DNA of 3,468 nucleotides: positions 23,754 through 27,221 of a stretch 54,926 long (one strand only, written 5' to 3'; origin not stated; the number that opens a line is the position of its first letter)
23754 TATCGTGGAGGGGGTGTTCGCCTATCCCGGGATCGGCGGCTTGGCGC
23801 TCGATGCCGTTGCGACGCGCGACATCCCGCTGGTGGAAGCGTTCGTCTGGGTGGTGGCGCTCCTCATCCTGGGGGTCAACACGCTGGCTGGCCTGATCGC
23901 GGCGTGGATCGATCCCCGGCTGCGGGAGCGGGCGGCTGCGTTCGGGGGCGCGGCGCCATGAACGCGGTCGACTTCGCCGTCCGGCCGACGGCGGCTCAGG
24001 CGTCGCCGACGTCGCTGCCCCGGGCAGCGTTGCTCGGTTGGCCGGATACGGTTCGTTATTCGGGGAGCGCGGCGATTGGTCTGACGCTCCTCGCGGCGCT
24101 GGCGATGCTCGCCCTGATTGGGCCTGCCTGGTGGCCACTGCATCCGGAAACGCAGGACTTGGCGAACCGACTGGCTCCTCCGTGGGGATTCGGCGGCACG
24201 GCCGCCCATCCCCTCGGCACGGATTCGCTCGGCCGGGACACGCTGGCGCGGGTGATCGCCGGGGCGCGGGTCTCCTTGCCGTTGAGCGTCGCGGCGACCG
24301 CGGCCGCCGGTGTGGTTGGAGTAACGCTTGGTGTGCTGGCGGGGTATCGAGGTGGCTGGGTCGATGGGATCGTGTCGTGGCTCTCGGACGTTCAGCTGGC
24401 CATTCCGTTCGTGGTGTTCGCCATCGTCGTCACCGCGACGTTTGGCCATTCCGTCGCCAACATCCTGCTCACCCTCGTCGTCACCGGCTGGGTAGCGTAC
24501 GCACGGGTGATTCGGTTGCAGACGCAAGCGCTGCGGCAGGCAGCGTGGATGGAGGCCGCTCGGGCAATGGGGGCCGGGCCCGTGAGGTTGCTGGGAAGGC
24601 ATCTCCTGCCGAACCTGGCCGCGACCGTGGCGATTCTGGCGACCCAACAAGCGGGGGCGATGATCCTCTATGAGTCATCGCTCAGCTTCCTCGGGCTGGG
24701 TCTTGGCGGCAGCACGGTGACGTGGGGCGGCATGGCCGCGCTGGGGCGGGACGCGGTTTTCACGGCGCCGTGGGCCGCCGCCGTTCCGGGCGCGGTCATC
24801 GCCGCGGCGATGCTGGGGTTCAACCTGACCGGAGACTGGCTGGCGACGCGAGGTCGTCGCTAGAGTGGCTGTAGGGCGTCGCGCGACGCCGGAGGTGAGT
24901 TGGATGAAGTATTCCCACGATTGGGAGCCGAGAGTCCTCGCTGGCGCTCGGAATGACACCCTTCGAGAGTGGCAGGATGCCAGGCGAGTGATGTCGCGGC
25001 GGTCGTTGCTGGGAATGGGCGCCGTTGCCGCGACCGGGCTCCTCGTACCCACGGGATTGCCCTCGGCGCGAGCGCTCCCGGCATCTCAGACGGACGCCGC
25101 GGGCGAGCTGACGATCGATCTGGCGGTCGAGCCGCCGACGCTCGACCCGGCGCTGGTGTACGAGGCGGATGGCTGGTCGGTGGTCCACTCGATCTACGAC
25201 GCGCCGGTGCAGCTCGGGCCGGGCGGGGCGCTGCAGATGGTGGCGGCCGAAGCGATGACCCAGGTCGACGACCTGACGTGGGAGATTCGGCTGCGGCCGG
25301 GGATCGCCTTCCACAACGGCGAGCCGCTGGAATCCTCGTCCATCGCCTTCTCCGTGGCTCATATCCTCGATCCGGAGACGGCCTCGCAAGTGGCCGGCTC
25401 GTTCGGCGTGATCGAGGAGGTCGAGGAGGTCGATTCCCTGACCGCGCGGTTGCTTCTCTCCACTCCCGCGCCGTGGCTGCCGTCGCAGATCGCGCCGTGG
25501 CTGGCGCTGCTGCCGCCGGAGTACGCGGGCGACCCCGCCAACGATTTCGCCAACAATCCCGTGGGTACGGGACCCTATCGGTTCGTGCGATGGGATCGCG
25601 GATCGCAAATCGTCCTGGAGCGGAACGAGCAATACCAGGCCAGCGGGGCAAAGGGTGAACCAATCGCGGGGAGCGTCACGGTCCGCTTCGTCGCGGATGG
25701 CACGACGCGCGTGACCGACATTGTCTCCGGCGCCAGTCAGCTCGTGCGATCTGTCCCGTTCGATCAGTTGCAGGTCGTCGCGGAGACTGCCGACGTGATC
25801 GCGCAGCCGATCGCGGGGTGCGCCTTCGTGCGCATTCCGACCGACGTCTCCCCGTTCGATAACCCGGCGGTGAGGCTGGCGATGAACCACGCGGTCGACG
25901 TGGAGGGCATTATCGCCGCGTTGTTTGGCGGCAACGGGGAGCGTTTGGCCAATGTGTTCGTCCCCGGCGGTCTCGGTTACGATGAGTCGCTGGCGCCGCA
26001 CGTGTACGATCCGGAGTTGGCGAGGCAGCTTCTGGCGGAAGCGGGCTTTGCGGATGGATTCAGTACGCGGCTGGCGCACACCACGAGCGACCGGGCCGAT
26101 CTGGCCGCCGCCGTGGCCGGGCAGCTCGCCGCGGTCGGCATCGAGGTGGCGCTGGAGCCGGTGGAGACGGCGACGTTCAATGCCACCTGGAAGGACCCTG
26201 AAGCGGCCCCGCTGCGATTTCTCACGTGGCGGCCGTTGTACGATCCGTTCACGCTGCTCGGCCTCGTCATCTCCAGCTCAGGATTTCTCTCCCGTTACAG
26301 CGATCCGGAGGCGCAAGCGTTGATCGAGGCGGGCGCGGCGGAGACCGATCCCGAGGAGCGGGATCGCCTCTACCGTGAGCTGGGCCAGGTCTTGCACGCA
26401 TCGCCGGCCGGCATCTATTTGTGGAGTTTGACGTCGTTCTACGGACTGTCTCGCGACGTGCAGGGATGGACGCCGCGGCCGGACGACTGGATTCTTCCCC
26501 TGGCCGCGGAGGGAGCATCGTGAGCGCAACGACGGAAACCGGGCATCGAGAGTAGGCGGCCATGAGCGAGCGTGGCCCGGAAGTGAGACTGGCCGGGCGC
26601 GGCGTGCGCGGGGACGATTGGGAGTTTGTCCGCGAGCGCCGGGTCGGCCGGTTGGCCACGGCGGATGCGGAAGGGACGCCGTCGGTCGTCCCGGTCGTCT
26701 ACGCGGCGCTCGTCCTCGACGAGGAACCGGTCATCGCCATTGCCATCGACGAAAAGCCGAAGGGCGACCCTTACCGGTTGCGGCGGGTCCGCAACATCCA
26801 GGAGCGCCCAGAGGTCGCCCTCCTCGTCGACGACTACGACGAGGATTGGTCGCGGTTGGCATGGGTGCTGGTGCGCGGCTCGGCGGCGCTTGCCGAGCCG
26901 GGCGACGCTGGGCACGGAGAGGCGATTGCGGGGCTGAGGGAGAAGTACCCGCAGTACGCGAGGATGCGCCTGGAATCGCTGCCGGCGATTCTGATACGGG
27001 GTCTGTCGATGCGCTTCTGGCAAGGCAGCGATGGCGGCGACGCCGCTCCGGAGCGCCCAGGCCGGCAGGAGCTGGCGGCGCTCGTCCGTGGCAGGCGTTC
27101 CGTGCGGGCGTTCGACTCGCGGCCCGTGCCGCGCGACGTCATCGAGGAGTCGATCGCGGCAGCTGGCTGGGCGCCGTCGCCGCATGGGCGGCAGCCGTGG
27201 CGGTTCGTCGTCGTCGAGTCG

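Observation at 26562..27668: PPOX-domain::FbiB-C-terminal-like nitroreductase fusion; the FbiB function appears split and rewired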

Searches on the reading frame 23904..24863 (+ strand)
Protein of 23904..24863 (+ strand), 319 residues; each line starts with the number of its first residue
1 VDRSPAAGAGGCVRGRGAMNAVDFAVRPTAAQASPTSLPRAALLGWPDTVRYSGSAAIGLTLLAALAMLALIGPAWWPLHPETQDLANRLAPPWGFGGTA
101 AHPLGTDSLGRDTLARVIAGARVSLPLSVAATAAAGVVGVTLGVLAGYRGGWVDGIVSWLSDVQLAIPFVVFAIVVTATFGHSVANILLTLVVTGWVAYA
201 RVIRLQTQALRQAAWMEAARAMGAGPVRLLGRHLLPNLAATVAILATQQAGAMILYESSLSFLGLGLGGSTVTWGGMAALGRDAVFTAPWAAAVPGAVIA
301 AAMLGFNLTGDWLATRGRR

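Call 3: search_protein_families(library=pfam, proteins=[window:23904-24863:+], max_evalue=0.01)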
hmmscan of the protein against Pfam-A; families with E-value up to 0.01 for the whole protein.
window:23904-24863:+ (319 aa): 2 families
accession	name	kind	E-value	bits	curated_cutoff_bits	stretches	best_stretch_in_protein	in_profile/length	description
PF00528.27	BPD_transp_1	-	1.1e-25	90.9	26.4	1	139-315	1-176/184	Binding-protein-dependent transport system inner membrane component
PF12911.12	OppC_N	-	1.8e-05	24.9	23.9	1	56-93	16-53/53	N-terminal TM domain of oligopeptide transport permease C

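Call 4: search_protein_families(library=ncbifam, proteins=[window:23904-24863:+], max_evalue=0.01)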
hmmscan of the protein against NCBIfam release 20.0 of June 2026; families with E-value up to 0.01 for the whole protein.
window:23904-24863:+ (319 aa): 20 families
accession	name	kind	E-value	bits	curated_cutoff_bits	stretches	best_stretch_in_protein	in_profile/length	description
NF045474.1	Opp2C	equivalog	7.3e-65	218.8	300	1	80-314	3-232/236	nickel transporter permease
NF045476.1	Opp4C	equivalog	1.5e-59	201.6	350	1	56-313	16-271/278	oligopeptide ABC transporter permease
TIGR02790.1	nickel_nikC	equivalog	7.4e-59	199.4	358.45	1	57-313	2-253/258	nickel ABC transporter permease subunit NikC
NF045473.1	Opp1C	equivalog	8.3e-57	192.6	350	1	55-314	6-260/267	nickel/cobalt ABC transporter permease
NF007738.0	PRK10417.1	equivalog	1.6e-51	175.5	335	1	55-314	10-264/277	nickel ABC transporter permease subunit NikC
NF011662.0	PRK15082.1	equivalog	2.1e-47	162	484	1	60-313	43-292/303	glutathione ABC transporter permease GsiD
NF045475.1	Opp3C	equivalog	5.1e-46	157.3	450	1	102-313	108-319/328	oligopeptide ABC transporter permease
NF007376.0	PRK09881.1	equivalog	1e-45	156.1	434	1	44-312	23-284/298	D,D-dipeptide ABC transporter permease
NF047573.1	opine_perm_CntC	exception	1.3e-43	149.4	440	1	55-313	10-263/271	staphylopine uptake ABC transporter permease subunit CntC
NF011935.0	PRK15406.1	equivalog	1.2e-42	146.7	433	1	56-313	39-293/302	oligopeptide ABC transporter permease OppC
NF008160.0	PRK10913.1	equivalog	1.4e-39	136.3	483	1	51-313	27-290/300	dipeptide ABC transporter permease DppC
NF011691.0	PRK15111.1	equivalog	1.6e-32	113.3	379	1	52-313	25-287/296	putrescine export ABC transporter permease SapC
NF043080.1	MMSYN1_0166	equivalog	2.3e-28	99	370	1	58-314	42-298/307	oligopeptide ABC transporter permease OppC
NF011596.0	PRK15021.1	subfamily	7.8e-20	71.2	439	1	97-293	116-311/341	microcin C ABC transporter permease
NF045470.1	Opp2B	equivalog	0.00026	20.3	350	1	114-253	84-238/300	nickel ABC transporter permease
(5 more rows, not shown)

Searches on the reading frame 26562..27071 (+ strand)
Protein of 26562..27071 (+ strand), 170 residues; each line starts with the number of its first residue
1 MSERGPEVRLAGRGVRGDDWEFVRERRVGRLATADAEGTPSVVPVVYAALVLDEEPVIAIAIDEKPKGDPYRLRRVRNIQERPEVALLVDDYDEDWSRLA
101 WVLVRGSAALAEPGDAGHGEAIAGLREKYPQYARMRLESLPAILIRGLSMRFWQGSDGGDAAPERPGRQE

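Call 29: search_dna_similar(query=window:26562-27071:+, collection=plasmids, mode=protein, max_rows=30, max_evalue=0.001)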
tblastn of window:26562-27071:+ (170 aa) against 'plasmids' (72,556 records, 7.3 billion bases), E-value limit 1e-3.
Records with a match: 12; places in all: 12; records where one place covers at least 80% of the query: 1.
Best place of each record, by identity: <60% 12.
By first word of the organism name: Streptomyces 7; Haladaptatus 2; Thermomicrobium 1; Nonomuraea 1; Embleya 1.
By predicted mobility (MOB-suite, as given by PLSDB): non-mobilizable 11; mobilizable 1.
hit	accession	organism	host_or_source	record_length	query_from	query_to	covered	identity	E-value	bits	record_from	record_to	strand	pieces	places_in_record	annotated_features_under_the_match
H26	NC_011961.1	Thermomicrobium roseum DSM 5159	-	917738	22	153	78%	48.5%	4e-27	113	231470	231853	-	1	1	TIGR03668 family PPOX class F420-dependent oxidoreductase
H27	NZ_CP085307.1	Haladaptatus pallidirubidus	cell culture,saline soil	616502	21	153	78%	46.3%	9e-27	112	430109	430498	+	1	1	TIGR03668 family PPOX class F420-dependent oxidoreductase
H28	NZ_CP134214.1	Streptomyces janthinus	microorganism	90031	2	156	91%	39.6%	3e-15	79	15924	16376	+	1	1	TIGR03668 family PPOX class F420-dependent oxidoreductase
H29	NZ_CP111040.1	Haladaptatus caseinilyticus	cell culture,sediment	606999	21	153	78%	44.8%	2e-26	111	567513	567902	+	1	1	TIGR03668 family PPOX class F420-dependent oxidoreductase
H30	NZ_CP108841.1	Streptomyces chartreusis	-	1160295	27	160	79%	41.4%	6e-16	81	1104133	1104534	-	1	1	none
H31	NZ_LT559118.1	Nonomuraea gerenzanensis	-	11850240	28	156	76%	38.9%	1e-14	78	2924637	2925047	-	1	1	none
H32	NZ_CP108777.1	Embleya sp. NBC_00896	-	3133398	25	132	64%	45.4%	8e-18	87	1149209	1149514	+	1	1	none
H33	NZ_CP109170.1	Streptomyces sp. NBC_01724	-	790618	28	132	62%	44.8%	4e-16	82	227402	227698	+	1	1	TIGR03668 family PPOX class F420-dependent oxidoreductase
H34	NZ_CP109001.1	Streptomyces sp. NBC_00704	-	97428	4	132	76%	34.9%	5e-9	61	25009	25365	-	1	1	TIGR03668 family PPOX class F420-dependent oxidoreductase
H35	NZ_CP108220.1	Streptomyces coelicoflavus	-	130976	22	132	65%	34.8%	5e-6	52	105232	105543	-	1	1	pyridoxamine 5'-phosphate oxidase family protein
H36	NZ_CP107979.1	Streptomyces coelicoflavus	-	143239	22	132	65%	33.9%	1e-6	54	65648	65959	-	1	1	pyridoxamine 5'-phosphate oxidase family protein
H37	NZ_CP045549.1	Streptomyces sp. SYP-A7193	cell culture,soil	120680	22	107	51%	39.5%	1e-6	54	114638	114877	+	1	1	pyridoxamine 5'-phosphate oxidase family protein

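Call 30: get_annotated_region(hit=H26, flank=8000)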
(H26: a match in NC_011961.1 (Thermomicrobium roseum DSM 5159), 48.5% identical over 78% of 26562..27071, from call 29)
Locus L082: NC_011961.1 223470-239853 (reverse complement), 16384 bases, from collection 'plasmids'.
description: Thermomicrobium roseum DSM 5159 plasmid unnamed, complete sequence
organism: Thermomicrobium roseum DSM 5159 (NCBI taxid 309801)
taxonomy: Bacteria; Thermomicrobiota; Thermomicrobia; Thermomicrobiales; Thermomicrobiaceae; Thermomicrobium; Thermomicrobium roseum; Thermomicrobium roseum DSM 5159
host: -; source: -; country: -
typing (MOB-suite, as given by PLSDB): non-mobilizable
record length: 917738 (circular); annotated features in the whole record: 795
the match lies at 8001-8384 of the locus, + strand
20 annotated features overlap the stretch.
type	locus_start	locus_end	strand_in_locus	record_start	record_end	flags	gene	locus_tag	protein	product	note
CDS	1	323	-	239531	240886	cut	-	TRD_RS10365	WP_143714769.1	folylpolyglutamate synthase/dihydrofolate synthase family protein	GO:0006730 - one-carbon metabolic process [Evidence IEA]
CDS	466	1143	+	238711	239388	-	-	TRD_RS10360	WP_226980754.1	phosphoribosyltransferase family protein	GO:0009116 - nucleoside metabolic process [Evidence IEA]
CDS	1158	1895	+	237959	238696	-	-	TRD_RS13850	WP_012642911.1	cyclase family protein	-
CDS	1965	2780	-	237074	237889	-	-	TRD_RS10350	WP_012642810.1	ABC transporter permease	-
CDS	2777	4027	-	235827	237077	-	-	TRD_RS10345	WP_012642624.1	ABC transporter substrate-binding protein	-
CDS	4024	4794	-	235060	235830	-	-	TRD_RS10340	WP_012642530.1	ATP-binding cassette domain-containing protein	-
CDS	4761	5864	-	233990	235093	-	-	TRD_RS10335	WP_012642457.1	acyl-CoA/acyl-ACP dehydrogenase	-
CDS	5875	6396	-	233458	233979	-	-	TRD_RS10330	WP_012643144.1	DUF4242 domain-containing protein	-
CDS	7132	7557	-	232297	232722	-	-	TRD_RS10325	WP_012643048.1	cupin domain-containing protein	-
CDS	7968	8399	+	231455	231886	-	-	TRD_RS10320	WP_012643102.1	TIGR03668 family PPOX class F420-dependent oxidoreductase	GO:0008150 - biological_process [Evidence IEA]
CDS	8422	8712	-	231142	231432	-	-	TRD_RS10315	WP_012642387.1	hypothetical protein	-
CDS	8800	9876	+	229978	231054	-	-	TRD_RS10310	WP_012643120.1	metallophosphoesterase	-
CDS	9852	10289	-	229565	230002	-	-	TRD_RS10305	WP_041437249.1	nucleotidyltransferase domain-containing protein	-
CDS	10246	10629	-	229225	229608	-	-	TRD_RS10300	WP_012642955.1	HEPN domain-containing protein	-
CDS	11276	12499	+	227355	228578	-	-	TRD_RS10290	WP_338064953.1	Nramp family divalent metal transporter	GO:0055085 - transmembrane transport [Evidence IEA]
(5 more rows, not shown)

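Call 31: get_annotated_region(hit=H27, flank=6000)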
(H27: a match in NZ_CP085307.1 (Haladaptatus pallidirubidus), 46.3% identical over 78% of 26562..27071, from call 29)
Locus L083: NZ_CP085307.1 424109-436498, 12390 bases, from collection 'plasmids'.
description: Haladaptatus pallidirubidus strain YIM 93656 plasmid unnamed6, complete sequence
organism: Haladaptatus pallidirubidus (NCBI taxid 1008152)
taxonomy: Archaea; Euryarchaeota; Halobacteria; Halobacteriales; Haladaptataceae; Haladaptatus; Haladaptatus pallidirubidus
host: -; source: cell culture,saline soil; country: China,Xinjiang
typing (MOB-suite, as given by PLSDB): non-mobilizable
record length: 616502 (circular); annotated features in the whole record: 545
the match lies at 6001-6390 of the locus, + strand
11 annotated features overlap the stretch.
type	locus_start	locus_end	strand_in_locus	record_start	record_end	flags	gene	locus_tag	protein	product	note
CDS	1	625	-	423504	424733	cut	-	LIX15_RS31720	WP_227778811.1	transposase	-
CDS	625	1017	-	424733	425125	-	tnpA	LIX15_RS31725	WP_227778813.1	IS200/IS605 family transposase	-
CDS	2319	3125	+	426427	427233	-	-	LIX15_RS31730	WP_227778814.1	DUF5821 family protein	-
CDS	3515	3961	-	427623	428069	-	-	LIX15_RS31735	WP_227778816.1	universal stress protein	-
CDS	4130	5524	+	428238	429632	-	-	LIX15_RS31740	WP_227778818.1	gluconate:H+ symporter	GO:0015718 - monocarboxylic acid transport [Evidence IEA]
CDS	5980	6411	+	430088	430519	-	-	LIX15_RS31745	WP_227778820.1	TIGR03668 family PPOX class F420-dependent oxidoreductase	GO:0008150 - biological_process [Evidence IEA]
CDS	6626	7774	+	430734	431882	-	-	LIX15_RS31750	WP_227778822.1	M20 family metallopeptidase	-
CDS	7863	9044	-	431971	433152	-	-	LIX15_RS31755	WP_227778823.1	pyridoxal phosphate-dependent aminotransferase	GO:0009058 - biosynthetic process [Evidence IEA]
CDS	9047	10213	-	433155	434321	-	-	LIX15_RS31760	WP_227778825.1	dipeptide epimerase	-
CDS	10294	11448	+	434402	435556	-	-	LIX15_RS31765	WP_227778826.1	hypothetical protein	-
CDS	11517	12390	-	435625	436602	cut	-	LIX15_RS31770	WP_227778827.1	LLM class flavin-dependent oxidoreductase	-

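Call 32: get_annotated_region(hit=H28, flank=6000)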
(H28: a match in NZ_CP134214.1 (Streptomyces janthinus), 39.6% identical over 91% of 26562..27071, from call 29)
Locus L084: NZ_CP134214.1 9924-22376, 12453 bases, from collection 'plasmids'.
description: Streptomyces janthinus strain JCM 4387 plasmid punmamed1, complete sequence
organism: Streptomyces janthinus (NCBI taxid 67308)
taxonomy: Bacteria; Actinomycetota; Actinomycetes; Kitasatosporales; Streptomycetaceae; Streptomyces; Streptomyces janthinus
host: -; source: microorganism; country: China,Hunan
typing (MOB-suite, as given by PLSDB): non-mobilizable
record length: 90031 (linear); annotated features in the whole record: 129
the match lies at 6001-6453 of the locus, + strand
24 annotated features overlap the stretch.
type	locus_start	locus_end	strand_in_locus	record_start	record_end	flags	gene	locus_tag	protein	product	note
CDS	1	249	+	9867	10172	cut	-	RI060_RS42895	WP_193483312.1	hypothetical protein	-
CDS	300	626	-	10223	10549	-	-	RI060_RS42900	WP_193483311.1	hypothetical protein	-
CDS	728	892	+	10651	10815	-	-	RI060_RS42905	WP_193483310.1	hypothetical protein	-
CDS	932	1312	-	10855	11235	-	-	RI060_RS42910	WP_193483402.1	toxin Doc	-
CDS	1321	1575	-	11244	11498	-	-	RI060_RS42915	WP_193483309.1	antitoxin MazE7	-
CDS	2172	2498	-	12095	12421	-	-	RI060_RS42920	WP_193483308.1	hypothetical protein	-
CDS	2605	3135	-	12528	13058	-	-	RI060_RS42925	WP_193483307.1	hypothetical protein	-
CDS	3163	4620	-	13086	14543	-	-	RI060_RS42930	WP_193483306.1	hypothetical protein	-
CDS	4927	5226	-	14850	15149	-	-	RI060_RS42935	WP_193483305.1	hypothetical protein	-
CDS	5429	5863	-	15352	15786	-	-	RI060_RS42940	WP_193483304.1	GIY-YIG nuclease family protein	-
CDS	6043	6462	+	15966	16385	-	-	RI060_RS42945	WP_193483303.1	TIGR03668 family PPOX class F420-dependent oxidoreductase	GO:0008150 - biological_process [Evidence IEA]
CDS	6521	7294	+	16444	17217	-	-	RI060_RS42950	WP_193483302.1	GntR family transcriptional regulator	-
CDS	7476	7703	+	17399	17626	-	-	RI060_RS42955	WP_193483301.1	helix-turn-helix domain-containing protein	-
CDS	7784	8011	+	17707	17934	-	-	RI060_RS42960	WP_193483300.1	hypothetical protein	-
CDS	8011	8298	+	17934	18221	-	-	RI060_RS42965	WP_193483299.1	hypothetical protein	-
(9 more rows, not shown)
